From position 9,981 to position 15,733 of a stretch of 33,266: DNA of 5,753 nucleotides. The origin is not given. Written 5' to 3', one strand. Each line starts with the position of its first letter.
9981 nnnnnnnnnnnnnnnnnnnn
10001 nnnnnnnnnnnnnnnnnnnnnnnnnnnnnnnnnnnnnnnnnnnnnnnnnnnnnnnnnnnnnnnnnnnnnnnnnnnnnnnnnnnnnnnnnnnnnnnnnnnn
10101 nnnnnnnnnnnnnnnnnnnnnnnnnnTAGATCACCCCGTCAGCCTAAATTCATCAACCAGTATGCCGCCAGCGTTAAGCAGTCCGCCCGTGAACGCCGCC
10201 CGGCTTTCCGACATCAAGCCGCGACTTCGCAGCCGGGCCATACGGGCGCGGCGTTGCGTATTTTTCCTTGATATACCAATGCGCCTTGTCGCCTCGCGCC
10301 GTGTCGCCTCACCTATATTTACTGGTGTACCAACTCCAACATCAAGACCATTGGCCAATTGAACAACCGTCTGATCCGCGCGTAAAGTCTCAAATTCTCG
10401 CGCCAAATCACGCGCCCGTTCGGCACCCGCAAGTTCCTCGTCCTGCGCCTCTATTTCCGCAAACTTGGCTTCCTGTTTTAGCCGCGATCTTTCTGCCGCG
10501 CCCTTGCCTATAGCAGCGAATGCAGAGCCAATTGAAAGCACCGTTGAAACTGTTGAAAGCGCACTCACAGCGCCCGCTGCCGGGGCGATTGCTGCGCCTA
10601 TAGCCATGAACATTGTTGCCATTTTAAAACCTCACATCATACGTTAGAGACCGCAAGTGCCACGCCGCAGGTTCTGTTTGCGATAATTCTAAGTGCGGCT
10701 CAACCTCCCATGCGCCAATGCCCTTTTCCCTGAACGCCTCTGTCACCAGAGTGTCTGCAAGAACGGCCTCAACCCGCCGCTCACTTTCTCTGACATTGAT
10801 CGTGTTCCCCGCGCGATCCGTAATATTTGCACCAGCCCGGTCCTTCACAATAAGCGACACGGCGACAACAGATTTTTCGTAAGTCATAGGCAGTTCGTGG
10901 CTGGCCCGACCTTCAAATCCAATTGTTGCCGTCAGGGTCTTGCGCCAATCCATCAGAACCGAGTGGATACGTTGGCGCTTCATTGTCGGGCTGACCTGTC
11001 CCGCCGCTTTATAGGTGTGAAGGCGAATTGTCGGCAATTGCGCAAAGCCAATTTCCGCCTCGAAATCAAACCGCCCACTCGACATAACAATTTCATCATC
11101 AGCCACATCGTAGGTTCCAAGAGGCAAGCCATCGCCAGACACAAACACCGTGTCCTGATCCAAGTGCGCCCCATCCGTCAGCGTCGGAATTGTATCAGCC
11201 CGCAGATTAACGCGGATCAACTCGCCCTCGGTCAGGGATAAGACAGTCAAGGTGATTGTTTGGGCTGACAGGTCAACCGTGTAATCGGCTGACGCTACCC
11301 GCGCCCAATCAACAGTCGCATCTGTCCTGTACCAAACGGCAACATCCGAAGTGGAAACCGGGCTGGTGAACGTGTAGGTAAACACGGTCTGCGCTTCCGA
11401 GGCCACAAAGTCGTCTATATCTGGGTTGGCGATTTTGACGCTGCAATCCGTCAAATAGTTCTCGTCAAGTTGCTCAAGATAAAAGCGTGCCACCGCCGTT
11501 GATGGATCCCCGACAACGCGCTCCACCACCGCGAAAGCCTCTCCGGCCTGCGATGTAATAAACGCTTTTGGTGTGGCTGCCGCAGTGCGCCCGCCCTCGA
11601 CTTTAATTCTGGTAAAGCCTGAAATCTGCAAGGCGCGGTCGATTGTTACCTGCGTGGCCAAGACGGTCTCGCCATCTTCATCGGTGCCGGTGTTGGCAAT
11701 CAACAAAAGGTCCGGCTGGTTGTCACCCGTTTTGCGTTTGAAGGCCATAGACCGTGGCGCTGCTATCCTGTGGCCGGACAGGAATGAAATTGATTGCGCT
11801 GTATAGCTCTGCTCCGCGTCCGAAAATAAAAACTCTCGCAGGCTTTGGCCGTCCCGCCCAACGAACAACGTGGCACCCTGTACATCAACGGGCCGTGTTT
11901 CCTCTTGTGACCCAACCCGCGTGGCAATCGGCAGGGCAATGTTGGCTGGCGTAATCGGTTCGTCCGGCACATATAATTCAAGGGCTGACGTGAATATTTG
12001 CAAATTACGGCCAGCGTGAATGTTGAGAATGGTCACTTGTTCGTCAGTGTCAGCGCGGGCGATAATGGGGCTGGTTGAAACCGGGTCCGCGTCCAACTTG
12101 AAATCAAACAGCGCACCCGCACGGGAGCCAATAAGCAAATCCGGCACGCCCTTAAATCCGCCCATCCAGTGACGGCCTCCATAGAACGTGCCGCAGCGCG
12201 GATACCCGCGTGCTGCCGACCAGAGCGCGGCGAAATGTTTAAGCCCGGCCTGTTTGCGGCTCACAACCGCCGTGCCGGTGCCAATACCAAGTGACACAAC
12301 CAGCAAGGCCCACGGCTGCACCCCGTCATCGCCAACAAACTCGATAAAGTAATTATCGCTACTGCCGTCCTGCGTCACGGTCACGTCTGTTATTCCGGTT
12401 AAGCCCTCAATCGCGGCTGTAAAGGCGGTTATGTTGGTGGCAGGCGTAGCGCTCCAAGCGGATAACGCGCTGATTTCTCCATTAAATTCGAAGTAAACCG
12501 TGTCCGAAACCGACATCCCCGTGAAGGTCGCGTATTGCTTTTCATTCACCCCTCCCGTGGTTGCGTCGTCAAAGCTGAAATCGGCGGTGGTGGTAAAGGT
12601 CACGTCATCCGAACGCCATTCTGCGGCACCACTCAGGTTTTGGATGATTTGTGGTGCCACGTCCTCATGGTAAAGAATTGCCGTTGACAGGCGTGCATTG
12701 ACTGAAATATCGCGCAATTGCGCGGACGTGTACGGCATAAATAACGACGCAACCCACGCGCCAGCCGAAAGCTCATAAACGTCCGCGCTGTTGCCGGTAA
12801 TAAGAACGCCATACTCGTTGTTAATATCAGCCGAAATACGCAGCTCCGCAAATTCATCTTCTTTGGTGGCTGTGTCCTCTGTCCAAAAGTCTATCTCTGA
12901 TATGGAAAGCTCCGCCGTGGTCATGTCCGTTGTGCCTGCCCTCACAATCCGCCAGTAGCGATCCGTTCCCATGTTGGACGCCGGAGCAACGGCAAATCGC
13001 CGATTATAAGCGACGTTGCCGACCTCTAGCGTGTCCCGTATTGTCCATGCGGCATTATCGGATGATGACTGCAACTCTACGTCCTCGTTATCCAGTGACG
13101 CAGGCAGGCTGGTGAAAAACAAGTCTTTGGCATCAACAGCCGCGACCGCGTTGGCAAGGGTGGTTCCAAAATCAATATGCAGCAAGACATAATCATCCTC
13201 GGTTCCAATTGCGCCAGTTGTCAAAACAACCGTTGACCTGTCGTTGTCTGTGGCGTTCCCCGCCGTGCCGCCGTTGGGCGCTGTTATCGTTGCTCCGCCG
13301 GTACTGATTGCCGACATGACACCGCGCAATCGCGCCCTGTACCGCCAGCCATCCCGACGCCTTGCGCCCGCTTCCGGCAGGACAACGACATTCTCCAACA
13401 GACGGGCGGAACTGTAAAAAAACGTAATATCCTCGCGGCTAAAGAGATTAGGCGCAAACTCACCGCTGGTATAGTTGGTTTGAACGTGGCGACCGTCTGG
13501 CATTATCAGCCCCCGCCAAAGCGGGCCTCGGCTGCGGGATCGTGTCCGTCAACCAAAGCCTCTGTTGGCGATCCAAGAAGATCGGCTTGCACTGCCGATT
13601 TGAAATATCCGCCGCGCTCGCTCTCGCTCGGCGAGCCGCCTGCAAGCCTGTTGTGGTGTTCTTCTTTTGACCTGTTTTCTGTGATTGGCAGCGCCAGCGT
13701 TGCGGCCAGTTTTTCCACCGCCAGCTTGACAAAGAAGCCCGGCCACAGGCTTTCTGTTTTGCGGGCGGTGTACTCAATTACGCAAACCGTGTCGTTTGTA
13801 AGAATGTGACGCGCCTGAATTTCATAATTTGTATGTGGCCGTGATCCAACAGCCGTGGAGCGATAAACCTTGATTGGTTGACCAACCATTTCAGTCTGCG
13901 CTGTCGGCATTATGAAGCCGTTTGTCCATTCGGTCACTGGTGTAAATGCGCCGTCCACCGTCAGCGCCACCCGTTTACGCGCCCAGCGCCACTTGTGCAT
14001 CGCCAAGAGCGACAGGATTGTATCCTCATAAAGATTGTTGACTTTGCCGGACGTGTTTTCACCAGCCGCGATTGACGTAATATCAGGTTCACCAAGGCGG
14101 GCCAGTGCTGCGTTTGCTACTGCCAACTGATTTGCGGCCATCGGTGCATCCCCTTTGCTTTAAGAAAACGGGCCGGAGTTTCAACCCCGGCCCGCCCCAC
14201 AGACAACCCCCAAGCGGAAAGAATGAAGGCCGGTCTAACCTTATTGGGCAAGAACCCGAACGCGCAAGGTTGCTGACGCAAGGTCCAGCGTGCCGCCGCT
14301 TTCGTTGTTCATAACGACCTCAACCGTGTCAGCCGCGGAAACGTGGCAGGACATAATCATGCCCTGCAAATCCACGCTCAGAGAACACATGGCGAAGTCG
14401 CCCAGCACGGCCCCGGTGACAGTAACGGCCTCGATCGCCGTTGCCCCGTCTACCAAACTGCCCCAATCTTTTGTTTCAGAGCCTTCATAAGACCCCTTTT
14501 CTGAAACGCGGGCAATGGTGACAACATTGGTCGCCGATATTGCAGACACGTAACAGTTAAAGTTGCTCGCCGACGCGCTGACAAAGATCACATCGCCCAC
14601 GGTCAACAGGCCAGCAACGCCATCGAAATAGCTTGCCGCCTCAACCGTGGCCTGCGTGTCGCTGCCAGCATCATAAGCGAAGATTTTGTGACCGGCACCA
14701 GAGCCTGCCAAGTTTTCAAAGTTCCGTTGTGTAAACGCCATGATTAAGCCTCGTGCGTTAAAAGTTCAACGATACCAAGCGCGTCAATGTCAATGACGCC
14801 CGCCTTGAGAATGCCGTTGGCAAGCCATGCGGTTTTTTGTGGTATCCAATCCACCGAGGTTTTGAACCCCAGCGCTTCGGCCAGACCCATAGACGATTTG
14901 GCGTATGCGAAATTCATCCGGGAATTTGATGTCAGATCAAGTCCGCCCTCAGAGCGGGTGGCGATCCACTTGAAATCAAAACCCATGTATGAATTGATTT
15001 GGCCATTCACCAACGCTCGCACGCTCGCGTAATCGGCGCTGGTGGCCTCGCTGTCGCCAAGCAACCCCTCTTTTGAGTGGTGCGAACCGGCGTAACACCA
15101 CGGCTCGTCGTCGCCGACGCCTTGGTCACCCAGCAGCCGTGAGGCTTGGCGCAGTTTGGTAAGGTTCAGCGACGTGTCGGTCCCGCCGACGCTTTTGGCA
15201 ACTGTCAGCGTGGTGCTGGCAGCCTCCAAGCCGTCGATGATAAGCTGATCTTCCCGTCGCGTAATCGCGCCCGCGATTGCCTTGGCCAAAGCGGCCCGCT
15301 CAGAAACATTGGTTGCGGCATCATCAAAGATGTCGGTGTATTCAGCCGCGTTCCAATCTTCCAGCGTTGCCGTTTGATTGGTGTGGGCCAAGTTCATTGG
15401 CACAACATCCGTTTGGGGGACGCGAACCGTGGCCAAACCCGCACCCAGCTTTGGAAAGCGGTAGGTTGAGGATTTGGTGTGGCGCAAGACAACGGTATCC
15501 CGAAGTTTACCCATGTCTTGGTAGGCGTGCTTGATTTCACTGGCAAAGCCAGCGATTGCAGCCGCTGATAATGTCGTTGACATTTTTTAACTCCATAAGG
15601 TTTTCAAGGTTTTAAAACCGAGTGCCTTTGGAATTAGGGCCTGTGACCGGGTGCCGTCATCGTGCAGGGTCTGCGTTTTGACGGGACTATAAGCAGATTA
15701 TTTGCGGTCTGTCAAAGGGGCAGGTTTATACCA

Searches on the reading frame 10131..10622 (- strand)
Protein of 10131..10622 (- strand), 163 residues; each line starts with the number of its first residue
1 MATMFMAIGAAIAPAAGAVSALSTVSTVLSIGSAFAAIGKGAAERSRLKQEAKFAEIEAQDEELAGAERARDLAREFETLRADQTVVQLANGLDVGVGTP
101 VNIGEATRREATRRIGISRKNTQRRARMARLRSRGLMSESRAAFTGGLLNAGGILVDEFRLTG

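Call 74: search_protein_families(library=phrogs, proteins=[window:10131-10622:-], max_evalue=0.001)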
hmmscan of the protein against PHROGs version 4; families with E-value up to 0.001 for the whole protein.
window:10131-10622:- (163 aa): 1 family
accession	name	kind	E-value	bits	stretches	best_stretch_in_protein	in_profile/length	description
phrog_418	-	head and packaging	7.9e-13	49.8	1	14-156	4-143/166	internal virion protein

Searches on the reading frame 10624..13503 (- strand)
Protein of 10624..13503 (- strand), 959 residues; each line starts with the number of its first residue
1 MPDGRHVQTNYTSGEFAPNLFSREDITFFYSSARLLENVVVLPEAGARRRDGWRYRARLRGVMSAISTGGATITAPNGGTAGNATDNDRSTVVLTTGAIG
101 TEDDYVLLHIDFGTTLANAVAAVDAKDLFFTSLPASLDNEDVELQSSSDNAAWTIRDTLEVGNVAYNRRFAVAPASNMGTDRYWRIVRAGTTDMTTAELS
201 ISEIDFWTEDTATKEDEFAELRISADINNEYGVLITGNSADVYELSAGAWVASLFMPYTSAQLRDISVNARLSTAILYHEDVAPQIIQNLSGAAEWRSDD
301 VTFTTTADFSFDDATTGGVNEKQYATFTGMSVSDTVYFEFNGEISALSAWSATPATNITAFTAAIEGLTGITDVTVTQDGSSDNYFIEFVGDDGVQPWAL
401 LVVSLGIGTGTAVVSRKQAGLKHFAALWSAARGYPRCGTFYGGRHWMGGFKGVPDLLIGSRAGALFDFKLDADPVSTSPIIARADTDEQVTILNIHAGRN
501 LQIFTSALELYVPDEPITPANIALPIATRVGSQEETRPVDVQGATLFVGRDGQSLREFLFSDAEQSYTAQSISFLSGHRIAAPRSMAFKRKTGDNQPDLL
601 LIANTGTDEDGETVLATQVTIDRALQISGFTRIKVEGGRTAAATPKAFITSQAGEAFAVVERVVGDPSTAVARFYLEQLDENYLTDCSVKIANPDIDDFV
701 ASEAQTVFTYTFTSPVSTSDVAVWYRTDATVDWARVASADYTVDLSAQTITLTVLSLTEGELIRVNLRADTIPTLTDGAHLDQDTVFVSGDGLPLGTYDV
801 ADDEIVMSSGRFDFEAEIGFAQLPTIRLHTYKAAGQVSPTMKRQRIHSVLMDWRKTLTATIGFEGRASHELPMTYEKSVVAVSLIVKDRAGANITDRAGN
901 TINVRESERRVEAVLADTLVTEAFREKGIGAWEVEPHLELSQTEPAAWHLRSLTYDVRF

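Call 19: search_protein_families(library=phrogs, proteins=[window:10624-13503:-], max_evalue=0.00001)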
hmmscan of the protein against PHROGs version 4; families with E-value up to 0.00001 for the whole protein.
window:10624-13503:- (959 aa): 2 families
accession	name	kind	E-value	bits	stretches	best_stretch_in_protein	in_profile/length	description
phrog_376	-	tail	1.5e-57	196.6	2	196-876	80-661/712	tail protein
phrog_15566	-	tail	1.1e-08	35.1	1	418-686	30-285/552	tail protein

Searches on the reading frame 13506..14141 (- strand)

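Call 19: search_protein_families(library=phrogs, proteins=[window:13506-14141:-], max_evalue=0.00001)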
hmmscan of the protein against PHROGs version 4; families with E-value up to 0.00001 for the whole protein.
window:13506-14141:- (211 aa): 2 families
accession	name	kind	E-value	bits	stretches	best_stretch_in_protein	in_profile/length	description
phrog_394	-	tail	1.1e-24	88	1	3-162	2-154/190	tail protein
phrog_9239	-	tail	3.9e-06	26.5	1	7-158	6-150/741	tail tubular protein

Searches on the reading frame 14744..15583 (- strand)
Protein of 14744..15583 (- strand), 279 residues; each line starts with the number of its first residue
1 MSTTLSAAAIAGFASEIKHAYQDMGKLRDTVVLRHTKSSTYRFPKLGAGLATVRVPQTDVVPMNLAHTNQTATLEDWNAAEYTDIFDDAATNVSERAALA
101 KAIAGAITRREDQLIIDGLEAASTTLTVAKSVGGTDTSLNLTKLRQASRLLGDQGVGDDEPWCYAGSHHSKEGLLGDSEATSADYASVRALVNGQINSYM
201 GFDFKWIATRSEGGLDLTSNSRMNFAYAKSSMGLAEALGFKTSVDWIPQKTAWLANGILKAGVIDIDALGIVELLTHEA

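Call 19: search_protein_families(library=phrogs, proteins=[window:14744-15583:-], max_evalue=0.00001)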
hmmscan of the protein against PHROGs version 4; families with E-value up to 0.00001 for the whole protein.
window:14744-15583:- (279 aa): 1 family
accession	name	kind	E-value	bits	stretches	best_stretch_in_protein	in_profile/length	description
phrog_3437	-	head and packaging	1.4e-41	143.6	1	1-275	3-290/294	major head protein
